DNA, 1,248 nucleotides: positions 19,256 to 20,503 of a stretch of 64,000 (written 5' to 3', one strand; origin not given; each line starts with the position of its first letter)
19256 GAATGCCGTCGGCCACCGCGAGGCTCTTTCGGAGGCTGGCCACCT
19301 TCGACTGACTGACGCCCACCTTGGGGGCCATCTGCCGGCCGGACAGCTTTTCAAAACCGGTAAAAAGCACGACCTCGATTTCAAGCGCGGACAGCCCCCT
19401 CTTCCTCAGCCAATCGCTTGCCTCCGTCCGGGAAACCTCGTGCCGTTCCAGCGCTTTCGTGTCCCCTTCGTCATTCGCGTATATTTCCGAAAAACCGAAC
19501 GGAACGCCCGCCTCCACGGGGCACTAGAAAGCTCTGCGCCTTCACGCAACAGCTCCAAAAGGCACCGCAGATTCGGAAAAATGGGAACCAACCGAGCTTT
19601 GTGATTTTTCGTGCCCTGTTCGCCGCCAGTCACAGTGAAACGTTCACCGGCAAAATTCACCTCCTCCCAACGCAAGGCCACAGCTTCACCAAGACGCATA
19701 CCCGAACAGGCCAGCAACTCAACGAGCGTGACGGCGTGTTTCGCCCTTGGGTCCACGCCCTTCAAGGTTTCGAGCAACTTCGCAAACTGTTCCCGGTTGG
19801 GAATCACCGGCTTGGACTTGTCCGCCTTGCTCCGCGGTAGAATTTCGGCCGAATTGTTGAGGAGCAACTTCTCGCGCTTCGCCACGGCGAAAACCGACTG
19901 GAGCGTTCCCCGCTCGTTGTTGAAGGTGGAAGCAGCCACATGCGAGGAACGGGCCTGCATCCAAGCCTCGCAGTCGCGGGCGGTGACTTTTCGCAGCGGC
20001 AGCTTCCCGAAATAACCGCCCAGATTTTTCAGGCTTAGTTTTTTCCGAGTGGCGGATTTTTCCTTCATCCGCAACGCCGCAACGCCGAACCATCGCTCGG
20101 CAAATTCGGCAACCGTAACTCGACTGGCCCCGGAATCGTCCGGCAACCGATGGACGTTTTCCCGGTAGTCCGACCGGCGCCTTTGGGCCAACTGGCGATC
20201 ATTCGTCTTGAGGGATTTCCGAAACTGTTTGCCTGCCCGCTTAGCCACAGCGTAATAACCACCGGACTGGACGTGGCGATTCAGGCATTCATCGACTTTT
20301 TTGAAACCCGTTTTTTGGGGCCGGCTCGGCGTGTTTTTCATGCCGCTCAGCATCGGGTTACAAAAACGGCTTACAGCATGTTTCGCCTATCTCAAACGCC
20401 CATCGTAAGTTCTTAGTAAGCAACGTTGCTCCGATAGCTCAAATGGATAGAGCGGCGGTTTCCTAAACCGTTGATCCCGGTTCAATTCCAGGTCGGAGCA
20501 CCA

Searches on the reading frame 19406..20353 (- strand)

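Call 7: search_protein_families(library=pfam, proteins=[window:19406-20353:-], max_evalue=0.01)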
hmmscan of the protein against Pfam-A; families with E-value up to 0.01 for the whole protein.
window:19406-20353:- (315 aa): 5 families
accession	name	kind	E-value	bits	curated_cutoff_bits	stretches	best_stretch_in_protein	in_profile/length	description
PF00589.27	Phage_integrase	-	6.8e-08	32.9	27.1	1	188-266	6-76/172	Phage integrase family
PF14659.12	Phage_int_SAM_3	-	5.9e-07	30.1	22.6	1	80-133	1-55/58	Phage integrase, N-terminal SAM-like domain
PF24624.1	Int_N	-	0.00045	21.3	27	1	81-160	5-83/100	Phage integrase, N-terminal domain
PF22022.2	Phage_int_M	-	0.00048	20.8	27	1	83-170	3-91/96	Phage integrase central domain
PF02899.23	Phage_int_SAM_1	-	0.0046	17.6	22.3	1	108-162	26-83/83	Phage integrase, N-terminal SAM-like domain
